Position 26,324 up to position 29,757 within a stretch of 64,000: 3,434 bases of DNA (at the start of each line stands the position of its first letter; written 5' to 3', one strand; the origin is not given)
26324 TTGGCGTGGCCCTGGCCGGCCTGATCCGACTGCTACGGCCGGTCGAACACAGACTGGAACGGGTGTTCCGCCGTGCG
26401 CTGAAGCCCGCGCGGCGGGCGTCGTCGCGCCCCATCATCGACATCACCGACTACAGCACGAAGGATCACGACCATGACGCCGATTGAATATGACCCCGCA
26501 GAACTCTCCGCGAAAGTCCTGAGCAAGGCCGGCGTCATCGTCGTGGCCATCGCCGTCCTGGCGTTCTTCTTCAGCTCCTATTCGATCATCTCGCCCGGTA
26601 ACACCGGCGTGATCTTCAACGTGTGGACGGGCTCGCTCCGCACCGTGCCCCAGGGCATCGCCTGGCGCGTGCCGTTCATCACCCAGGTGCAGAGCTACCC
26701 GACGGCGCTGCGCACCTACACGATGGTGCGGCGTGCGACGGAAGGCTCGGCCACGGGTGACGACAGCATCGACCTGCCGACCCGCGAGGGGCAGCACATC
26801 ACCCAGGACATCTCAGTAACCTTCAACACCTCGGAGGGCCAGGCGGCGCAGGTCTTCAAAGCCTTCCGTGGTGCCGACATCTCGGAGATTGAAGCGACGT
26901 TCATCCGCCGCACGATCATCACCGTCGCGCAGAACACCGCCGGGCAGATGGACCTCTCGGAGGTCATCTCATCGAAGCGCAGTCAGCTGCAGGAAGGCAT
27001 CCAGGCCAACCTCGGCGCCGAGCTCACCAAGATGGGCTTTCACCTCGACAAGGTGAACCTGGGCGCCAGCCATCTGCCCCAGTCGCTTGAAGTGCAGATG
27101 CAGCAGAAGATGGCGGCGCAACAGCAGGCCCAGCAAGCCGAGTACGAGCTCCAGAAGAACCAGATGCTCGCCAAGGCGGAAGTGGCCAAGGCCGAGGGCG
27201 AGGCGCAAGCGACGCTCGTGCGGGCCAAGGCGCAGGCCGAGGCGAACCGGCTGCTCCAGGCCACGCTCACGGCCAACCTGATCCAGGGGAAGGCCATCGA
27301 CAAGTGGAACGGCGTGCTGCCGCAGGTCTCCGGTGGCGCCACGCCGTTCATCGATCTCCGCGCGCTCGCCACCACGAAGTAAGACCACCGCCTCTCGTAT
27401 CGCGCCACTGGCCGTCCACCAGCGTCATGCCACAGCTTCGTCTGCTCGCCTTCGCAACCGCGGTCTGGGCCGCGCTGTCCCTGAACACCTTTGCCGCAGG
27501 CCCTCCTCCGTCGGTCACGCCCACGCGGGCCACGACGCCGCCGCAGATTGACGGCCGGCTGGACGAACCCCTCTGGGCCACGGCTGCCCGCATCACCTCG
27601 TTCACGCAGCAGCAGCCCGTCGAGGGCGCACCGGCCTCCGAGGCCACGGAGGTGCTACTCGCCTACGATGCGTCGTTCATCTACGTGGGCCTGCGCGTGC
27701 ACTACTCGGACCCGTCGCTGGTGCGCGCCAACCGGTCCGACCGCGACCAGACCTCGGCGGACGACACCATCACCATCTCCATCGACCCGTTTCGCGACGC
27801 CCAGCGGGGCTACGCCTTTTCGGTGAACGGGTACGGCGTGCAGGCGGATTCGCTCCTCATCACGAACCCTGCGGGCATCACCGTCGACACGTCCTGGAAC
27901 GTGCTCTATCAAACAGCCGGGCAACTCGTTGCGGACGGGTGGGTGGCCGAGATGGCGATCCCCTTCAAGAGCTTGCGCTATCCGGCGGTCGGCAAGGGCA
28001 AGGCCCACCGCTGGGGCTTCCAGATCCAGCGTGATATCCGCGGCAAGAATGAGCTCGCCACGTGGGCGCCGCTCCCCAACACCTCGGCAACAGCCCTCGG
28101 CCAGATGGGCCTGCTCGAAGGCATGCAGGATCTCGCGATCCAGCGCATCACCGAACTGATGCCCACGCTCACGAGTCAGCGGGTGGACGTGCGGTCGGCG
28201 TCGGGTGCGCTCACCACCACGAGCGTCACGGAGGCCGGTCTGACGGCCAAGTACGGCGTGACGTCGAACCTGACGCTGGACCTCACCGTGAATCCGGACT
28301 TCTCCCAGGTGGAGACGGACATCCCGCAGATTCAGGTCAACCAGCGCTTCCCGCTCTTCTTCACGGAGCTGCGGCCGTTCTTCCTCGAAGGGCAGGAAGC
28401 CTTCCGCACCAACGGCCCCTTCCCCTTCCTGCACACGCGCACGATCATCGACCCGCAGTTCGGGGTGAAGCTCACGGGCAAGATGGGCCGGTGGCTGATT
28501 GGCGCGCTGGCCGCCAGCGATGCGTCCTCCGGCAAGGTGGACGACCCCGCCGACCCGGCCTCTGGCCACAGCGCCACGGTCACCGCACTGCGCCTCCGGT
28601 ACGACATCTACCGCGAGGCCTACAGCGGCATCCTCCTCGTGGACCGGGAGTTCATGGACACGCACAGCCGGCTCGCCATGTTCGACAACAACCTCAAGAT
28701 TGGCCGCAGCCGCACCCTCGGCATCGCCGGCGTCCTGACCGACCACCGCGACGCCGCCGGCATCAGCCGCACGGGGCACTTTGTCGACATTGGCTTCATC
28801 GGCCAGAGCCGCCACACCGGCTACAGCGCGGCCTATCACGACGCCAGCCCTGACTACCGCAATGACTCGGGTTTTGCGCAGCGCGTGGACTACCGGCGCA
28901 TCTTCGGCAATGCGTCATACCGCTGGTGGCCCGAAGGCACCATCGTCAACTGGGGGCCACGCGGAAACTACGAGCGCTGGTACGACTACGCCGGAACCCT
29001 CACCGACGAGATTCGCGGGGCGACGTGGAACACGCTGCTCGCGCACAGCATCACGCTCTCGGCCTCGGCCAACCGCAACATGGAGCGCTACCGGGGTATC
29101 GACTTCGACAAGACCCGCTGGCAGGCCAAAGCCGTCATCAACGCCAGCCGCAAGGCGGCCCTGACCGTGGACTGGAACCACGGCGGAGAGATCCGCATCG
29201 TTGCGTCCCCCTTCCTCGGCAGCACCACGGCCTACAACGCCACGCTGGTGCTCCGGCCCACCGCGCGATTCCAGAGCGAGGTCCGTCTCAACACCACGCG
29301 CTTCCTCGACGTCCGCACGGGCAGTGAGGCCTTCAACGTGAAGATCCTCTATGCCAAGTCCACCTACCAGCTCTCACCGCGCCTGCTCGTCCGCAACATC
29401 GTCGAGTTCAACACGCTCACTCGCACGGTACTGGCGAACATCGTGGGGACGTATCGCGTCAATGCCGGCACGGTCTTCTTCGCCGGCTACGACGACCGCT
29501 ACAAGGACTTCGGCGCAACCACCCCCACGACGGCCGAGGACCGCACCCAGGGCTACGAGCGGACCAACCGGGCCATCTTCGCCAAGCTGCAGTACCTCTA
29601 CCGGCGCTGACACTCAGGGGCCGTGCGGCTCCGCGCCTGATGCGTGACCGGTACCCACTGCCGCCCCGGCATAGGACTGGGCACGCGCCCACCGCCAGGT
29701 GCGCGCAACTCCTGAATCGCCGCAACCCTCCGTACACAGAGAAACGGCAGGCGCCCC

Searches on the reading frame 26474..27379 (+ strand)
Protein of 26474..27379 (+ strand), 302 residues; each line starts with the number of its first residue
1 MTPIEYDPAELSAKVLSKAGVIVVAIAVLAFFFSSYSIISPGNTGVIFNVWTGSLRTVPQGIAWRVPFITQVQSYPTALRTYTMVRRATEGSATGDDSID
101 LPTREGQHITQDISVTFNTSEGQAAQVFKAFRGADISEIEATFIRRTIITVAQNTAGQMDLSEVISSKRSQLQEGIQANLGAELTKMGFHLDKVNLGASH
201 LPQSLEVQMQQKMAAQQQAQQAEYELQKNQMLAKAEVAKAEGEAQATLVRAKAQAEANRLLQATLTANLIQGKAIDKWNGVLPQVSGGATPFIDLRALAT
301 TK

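Call 90: search_protein_families(library=pfam, proteins=[window:26474-27379:+], max_evalue=0.00001)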
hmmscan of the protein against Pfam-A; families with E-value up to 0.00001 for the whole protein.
window:26474-27379:+ (302 aa): 1 family
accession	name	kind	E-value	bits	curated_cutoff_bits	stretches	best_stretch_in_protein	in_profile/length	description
PF01145.31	Band_7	-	3.1e-29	102.7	23.6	1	38-228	2-174/176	SPFH domain / Band 7 family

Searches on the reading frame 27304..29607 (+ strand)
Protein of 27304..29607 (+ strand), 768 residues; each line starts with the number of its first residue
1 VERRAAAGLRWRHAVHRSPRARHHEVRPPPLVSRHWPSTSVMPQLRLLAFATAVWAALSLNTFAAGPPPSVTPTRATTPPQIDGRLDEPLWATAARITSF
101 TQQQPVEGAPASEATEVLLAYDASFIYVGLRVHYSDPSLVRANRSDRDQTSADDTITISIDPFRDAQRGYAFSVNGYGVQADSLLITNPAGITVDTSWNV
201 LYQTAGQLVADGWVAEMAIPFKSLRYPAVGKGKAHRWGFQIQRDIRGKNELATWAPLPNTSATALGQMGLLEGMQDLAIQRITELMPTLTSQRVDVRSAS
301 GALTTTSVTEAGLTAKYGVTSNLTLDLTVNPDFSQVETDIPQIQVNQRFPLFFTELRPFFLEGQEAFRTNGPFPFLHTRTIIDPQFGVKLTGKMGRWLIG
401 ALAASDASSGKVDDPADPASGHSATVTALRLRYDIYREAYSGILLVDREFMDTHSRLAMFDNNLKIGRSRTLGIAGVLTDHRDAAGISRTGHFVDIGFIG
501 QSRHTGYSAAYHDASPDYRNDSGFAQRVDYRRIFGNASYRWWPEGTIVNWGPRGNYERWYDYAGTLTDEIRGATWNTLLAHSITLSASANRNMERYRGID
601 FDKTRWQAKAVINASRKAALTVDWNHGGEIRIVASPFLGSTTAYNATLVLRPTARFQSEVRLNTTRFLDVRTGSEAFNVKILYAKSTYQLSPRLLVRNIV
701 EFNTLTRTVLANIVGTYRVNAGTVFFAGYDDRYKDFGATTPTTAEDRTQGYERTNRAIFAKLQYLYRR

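Call 90: search_protein_families(library=pfam, proteins=[window:27304-29607:+], max_evalue=0.00001)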
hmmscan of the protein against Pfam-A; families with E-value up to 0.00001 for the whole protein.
window:27304-29607:+ (768 aa): 2 families
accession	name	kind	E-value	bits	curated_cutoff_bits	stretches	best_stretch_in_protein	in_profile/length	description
PF19313.5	DUF5916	-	3e-15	56.4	22.6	1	304-369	21-85/572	Domain of unknown function (DUF5916)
PF06452.16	CBM9_1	-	7.9e-07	29.6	23.4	1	82-242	1-147/185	Carbohydrate family 9 binding domain-like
